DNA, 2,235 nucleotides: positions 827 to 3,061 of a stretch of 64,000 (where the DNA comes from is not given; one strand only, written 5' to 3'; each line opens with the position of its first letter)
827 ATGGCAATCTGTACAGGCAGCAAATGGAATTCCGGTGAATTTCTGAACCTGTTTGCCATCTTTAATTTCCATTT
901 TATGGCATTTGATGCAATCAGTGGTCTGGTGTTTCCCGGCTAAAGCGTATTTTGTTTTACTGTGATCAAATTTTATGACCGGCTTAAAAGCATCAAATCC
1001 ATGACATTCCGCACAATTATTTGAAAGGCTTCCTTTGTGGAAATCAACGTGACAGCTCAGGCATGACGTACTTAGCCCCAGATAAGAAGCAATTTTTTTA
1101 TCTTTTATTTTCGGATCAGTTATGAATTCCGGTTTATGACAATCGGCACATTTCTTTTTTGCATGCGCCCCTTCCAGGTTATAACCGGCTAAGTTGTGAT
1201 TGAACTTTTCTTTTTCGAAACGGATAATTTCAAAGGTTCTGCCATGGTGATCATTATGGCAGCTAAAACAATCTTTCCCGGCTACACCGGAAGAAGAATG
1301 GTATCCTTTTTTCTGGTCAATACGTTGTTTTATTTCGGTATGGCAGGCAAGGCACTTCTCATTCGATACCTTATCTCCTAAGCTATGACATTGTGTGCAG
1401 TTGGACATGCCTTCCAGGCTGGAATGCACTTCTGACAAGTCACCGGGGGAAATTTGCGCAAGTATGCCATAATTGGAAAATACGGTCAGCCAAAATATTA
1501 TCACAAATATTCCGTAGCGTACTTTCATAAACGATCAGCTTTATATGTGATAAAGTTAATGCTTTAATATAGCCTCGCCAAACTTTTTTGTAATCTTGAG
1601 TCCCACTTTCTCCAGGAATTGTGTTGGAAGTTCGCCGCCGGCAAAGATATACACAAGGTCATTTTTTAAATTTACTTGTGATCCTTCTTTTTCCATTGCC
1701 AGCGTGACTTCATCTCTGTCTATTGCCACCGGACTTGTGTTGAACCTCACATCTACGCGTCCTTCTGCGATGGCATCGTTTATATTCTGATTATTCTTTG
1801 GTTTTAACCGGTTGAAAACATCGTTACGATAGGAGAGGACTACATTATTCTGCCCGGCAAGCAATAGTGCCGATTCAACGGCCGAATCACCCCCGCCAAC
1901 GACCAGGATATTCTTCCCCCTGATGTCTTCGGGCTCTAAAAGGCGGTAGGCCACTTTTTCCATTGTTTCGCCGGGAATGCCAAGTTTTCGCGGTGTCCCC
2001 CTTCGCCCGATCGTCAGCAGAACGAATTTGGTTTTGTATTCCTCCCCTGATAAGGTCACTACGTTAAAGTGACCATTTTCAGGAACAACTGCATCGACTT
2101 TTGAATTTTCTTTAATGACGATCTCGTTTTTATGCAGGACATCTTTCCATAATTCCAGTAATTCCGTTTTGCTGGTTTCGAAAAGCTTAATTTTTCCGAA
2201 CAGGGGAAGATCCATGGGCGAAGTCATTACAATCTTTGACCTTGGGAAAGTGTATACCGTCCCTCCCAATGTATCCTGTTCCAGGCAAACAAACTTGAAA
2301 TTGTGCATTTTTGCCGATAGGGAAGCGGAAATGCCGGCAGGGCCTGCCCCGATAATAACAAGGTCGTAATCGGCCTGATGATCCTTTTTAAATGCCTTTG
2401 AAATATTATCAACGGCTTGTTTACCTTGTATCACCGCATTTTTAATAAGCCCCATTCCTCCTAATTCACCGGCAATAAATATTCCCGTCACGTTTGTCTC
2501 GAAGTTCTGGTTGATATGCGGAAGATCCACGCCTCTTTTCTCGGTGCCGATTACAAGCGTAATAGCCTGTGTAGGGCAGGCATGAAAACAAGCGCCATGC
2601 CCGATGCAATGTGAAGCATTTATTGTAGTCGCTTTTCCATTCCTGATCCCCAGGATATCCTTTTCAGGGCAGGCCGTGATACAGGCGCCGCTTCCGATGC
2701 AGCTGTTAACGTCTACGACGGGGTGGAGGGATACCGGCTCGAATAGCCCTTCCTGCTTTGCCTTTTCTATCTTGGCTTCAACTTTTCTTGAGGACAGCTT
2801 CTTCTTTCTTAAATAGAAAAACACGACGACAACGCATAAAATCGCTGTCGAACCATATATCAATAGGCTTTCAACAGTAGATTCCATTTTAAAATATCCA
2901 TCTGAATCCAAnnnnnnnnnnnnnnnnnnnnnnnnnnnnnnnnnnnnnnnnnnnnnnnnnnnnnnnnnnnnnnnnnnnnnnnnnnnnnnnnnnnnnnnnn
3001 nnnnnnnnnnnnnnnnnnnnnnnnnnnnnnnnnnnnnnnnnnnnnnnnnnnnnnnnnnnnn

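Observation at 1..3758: High-density multiheme cytochrome built from tri-heme modules, in an operon with an Fe-S flavoprotein and a membrane protein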

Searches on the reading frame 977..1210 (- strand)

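Call 69: search_protein_families(library=pfam, proteins=[window:977-1210:-], max_evalue=0.1)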
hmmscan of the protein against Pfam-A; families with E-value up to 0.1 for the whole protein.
seq(78 aa): 6 families
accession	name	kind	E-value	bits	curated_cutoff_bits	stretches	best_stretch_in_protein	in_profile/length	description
PF14522.11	Cytochrome_C7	-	3.3e-07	30.5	24.8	1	17-70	12-66/67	Cytochrome c7 and related cytochrome c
PF14537.11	Cytochrom_c3_2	-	0.00057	20.7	25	1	11-70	19-78/79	Cytochrome c3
PF09699.15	Paired_CXXCH_1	-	0.009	16.1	20.6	1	17-57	5-39/41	Doubled CXXCH motif (Paired_CXXCH_1)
PF02335.20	Cytochrom_C552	-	0.019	14.4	24.1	1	13-56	237-284/438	Cytochrome c552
PF13442.11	Cytochrome_CBB3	-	0.051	14.3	27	0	17-28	10-21/68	Cytochrome C oxidase, cbb3-type, subunit III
PF03264.19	Cytochrom_NNT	-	0.069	13.3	24.1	0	12-55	30-73/174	NapC/NirT cytochrome c family, N-terminal region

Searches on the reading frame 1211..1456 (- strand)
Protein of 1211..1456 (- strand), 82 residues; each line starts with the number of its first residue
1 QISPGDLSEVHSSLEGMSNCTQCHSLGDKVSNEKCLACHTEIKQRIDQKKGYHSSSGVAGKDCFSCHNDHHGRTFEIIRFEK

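Call 69: search_protein_families(library=pfam, proteins=[window:1211-1456:-], max_evalue=0.1)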
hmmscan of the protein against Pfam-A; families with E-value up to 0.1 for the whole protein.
seq(82 aa): 7 families
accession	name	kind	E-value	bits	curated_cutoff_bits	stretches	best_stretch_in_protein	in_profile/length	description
PF02085.21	Cytochrom_CIII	-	1e-05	26.2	22.9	1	11-71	28-86/101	Class III cytochrome C family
PF14537.11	Cytochrom_c3_2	-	3.1e-05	24.8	25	1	18-72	7-69/79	Cytochrome c3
PF14522.11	Cytochrome_C7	-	4.1e-05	23.8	24.8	1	31-72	12-53/67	Cytochrome c7 and related cytochrome c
PF09699.15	Paired_CXXCH_1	-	5.1e-05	23.3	20.6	1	58-72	4-18/41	Doubled CXXCH motif (Paired_CXXCH_1)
PF22113.1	Mtrc-MtrF_II-IV_dom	-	0.00082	19.4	30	1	30-72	4-40/176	Outer membrane cytochrome MtrC/MtrF-like, domains II/IV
PF02591.20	Zn_ribbon_9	-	0.00095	19.7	29.1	0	1-25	8-31/33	C4-type zinc ribbon domain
PF13435.11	Cytochrome_C554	-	0.028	15.8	20.8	1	30-67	46-83/84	Cytochrome c554 and c-prime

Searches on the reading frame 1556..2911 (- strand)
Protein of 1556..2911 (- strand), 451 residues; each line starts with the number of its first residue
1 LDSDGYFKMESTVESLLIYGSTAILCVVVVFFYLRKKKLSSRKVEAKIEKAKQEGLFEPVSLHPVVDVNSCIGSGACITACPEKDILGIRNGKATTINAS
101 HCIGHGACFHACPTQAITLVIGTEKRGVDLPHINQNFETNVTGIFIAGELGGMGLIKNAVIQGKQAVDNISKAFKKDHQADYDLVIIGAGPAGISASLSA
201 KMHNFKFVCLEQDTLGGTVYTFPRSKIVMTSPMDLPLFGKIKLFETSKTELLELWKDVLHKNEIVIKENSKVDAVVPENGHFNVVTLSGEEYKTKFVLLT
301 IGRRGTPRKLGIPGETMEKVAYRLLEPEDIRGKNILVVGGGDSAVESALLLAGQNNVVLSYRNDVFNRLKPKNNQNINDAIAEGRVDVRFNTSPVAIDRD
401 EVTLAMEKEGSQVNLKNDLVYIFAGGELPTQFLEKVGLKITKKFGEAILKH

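Call 5: search_protein_families(library=pfam, proteins=[window:1556-2911:-], max_evalue=0.01)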
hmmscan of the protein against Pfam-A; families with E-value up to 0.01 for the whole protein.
window:1556-2911:- (451 aa): 25 families
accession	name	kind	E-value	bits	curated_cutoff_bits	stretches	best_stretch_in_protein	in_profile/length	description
PF13738.12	Pyr_redox_3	-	1.9e-40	139.5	30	1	185-441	1-282/305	Pyridine nucleotide-disulphide oxidoreductase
PF07992.20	Pyr_redox_2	-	1.8e-27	97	26.1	1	182-442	1-253/291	Pyridine nucleotide-disulphide oxidoreductase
PF13237.11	Fer4_10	-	9e-11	42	25.5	1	64-113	2-53/53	4Fe-4S dicluster domain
PF12797.12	Fer4_2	-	3.9e-10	39.4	24.5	2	63-83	2-22/22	4Fe-4S binding domain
PF03486.20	HI0933_like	-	3.4e-08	33.7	50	0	183-213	2-32/244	HI0933-like protein Rossmann domain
PF14697.11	Fer4_21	-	8.8e-08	32.6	35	1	66-119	3-59/59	4Fe-4S dicluster domain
PF00037.32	Fer4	-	2.5e-07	30.7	21.1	1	96-118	2-24/24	4Fe-4S binding domain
PF12838.12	Fer4_7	-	2.6e-07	31.4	27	1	70-116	1-52/52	4Fe-4S dicluster domain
PF12837.12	Fer4_6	-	2.6e-07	30.7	25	1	64-83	2-21/24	4Fe-4S binding domain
PF00070.33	Pyr_redox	-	2.4e-06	28.4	22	1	334-402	1-71/82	Pyridine nucleotide-disulphide oxidoreductase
PF01134.28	GIDA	-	1.9e-05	24.3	22.1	0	183-210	1-28/391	Glucose inhibited division protein A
PF13450.12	NAD_binding_8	-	5.3e-05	23.9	21.9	1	186-226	1-42/68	NAD(P)-binding Rossmann-like domain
PF13187.11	Fer4_9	-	6.7e-05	23.3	27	1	71-117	2-52/52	4Fe-4S dicluster domain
PF13484.11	Fer4_16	-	8.7e-05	23.7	30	0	101-120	1-20/66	4Fe-4S double cluster binding domain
PF01946.23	Thi4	-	0.00023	20.9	26.2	1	178-219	14-57/235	Thi4 family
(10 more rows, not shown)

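Call 6: search_protein_families(library=ncbifam, proteins=[window:1556-2911:-], max_evalue=0.01)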
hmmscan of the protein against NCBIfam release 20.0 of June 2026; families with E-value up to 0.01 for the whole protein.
window:1556-2911:- (451 aa): 124 families (the best 25 are shown)
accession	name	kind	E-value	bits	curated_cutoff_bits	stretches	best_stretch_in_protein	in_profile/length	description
TIGR04018.1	Bthiol_YpdA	hypoth_equivalog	3e-43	147.8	339.9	1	183-443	1-264/316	YpdA family putative bacillithiol disulfide reductase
TIGR01292.1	TRX_reduct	equivalog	4.8e-22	78.1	343.45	1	182-441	1-250/300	thioredoxin-disulfide reductase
TIGR03140.1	AhpF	equivalog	1.2e-16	60.3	502.9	1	140-363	170-385/515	alkyl hydroperoxide reductase subunit F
TIGR01350.1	lipoamide_DH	equivalog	1.9e-15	56.5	408.8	2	182-218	2-38/461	dihydrolipoyl dehydrogenase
TIGR03143.1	AhpF_homolog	hypoth_equivalog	3.2e-14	52.4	687.65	1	182-397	5-205/555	putative alkyl hydroperoxide reductase F subunit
NF003585.0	PRK05249.1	equivalog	7.1e-14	51.3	465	1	178-218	3-44/464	Si-specific NAD(P)(+) transhydrogenase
NF009410.0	PRK12771.1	subfamily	9.3e-14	50.9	516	2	71-122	514-565/566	NAD(P)-binding protein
NF004776.0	PRK06116.1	equivalog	1.3e-12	47.5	480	2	282-439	120-278/450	glutathione-disulfide reductase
TIGR02053.1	MerA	equivalog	4.7e-12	45.6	454.45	1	182-443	1-285/465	mercury(II) reductase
NF009454.0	PRK12814.1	equivalog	1.1e-11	43.9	916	1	295-406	280-396/657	putative NADPH-dependent glutamate synthase small subunit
TIGR02179.1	PorD_KorD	subfamily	2.8e-11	43.4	60.05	1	62-120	18-75/78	2-oxoacid:acceptor oxidoreductase, delta subunit, pyruvate/2-ketoisovalerate family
NF040770.1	hetero_SS_HdrA2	exception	9.1e-11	40.6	1100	1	45-124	553-630/777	CoB-CoM heterodisulfide reductase HdrA2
TIGR01424.1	gluta_reduc_2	equivalog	2.6e-10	39.5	606.05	1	181-443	2-280/446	glutathione-disulfide reductase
NF040864.1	HgcB_ferredoxin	equivalog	7.6e-10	38.5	99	1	67-122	12-66/93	mercury methylation ferredoxin HgcB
TIGR01944.1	rnfB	subfamily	1.9e-09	37.3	68.7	1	64-125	108-168/190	RnfABCDGE type electron transport complex subunit B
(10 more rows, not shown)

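Call 28: find_encoding_contigs(protein=window:1556-2887:-, flank=10000, max_places=4)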
Protein window:1556-2887:- (443 aa): 1 contig read that carries it; 1 place shown.
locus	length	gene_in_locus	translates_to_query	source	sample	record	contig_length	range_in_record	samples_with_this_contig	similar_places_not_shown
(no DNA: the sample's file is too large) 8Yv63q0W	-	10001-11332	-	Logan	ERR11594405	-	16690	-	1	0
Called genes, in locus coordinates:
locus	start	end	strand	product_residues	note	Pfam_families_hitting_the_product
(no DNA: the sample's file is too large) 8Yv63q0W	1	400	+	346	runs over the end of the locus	-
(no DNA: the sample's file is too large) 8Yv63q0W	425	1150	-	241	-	PF00005:ABC_tran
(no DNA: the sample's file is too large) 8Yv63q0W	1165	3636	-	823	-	PF13620:CarboxypepD_reg, PF13715:CarbopepD_reg_2, PF18939:DUF5686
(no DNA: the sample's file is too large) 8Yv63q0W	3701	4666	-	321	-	PF01380:SIS, PF00571:CBS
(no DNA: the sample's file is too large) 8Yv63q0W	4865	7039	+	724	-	PF00270:DEAD, PF04851:ResIII (weak), PF00271:Helicase_C, PF16124:RecQ_Zn_bind, PF09382:RQC, PF00570:HRDC, PF21220:RecQ-1-like_HTH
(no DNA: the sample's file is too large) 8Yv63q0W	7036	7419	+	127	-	PF14129:DUF4296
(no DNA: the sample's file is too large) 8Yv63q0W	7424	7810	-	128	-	-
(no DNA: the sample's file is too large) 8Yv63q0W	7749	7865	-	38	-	-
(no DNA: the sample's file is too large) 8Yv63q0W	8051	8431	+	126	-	PF18911:PKD_4 (weak)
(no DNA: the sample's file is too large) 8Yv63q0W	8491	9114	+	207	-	PF01852:START (weak)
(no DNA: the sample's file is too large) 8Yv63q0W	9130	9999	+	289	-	-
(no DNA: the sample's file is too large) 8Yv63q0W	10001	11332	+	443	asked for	PF00037:Fer4 (faint), PF03486:HI0933_like (faint), PF12797:Fer4_2 (faint), PF13237:Fer4_10, PF14697:Fer4_21, PF12838:Fer4_7 (weak), PF07992:Pyr_redox_2, PF13738:Pyr_redox_3, +3 more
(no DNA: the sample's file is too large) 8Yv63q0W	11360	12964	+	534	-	PF02085:Cytochrom_CIII (faint), PF14522:Cytochrome_C7 (faint), PF14537:Cytochrom_c3_2 (faint), PF22113:Mtrc-MtrF_II-IV_dom (faint)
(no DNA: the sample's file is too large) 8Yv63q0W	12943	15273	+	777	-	?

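Call 68: list_cluster_members(proteins=[P0121, window:1556-2887:-, window:5849-8047:-])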
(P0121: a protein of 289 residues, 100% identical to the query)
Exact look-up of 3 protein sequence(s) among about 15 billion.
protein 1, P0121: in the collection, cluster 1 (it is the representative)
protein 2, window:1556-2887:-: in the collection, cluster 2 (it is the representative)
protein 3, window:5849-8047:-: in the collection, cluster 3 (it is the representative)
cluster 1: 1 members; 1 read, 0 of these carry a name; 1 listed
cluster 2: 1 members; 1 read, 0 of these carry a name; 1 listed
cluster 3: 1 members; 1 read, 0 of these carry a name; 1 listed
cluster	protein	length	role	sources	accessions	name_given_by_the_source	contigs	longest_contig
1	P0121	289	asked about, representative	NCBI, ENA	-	-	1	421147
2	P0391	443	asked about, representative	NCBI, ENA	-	-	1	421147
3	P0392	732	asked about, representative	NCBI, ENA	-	-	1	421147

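Call 70: search_solved_structures(query=window:1556-2887:-, max_evalue=0.00001, show_alignments=1)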
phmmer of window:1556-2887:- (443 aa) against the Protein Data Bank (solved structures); distinct sequences matched with E-value up to 0.00001: 59.
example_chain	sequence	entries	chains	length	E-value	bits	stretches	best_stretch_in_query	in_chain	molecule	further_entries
7a7b_A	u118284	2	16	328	2.2e-23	86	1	175-439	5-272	YpdA family putative bacillithiol disulfide reductase Bdr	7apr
7a76_A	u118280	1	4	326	1e-21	80.6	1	176-438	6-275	THIOREDOXIN REDUCTASE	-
3ab1_A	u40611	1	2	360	1.3e-15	60.4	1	169-397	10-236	Ferredoxin--NADP reductase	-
4gcm_A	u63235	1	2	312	6e-14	55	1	171-429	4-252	Thioredoxin reductase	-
7aaw_A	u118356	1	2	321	1.2e-13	54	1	171-422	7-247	Thioredoxin reductase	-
5ygq_A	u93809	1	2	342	3.3e-13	52.6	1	174-395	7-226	Ferredoxin--NADP reductase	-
2zbw_A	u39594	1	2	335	7.5e-13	51.4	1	174-393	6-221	Thioredoxin reductase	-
5mh4_A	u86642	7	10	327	2e-12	49.9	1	268-393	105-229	Thioredoxin reductase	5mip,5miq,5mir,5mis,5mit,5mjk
6gar_A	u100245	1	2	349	2.9e-12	49.5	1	173-372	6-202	Ferredoxin--NADP reductase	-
8c3m_A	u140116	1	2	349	3.5e-12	49.1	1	173-372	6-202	Ferredoxin--NADP reductase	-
4zn0_A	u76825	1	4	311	6.9e-12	48.2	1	173-358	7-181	Thioredoxin reductase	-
2q7v_A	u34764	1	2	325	9.6e-12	47.7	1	172-425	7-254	Thioredoxin reductase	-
5uwy_A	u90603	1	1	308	3.3e-11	45.9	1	172-362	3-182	Thioredoxin reductase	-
8c16_A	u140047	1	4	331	1.2e-10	44.1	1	169-374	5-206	Ferredoxin--NADP reductase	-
6gas_A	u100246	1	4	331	1.3e-10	44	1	169-374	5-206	Ferredoxin--NADP reductase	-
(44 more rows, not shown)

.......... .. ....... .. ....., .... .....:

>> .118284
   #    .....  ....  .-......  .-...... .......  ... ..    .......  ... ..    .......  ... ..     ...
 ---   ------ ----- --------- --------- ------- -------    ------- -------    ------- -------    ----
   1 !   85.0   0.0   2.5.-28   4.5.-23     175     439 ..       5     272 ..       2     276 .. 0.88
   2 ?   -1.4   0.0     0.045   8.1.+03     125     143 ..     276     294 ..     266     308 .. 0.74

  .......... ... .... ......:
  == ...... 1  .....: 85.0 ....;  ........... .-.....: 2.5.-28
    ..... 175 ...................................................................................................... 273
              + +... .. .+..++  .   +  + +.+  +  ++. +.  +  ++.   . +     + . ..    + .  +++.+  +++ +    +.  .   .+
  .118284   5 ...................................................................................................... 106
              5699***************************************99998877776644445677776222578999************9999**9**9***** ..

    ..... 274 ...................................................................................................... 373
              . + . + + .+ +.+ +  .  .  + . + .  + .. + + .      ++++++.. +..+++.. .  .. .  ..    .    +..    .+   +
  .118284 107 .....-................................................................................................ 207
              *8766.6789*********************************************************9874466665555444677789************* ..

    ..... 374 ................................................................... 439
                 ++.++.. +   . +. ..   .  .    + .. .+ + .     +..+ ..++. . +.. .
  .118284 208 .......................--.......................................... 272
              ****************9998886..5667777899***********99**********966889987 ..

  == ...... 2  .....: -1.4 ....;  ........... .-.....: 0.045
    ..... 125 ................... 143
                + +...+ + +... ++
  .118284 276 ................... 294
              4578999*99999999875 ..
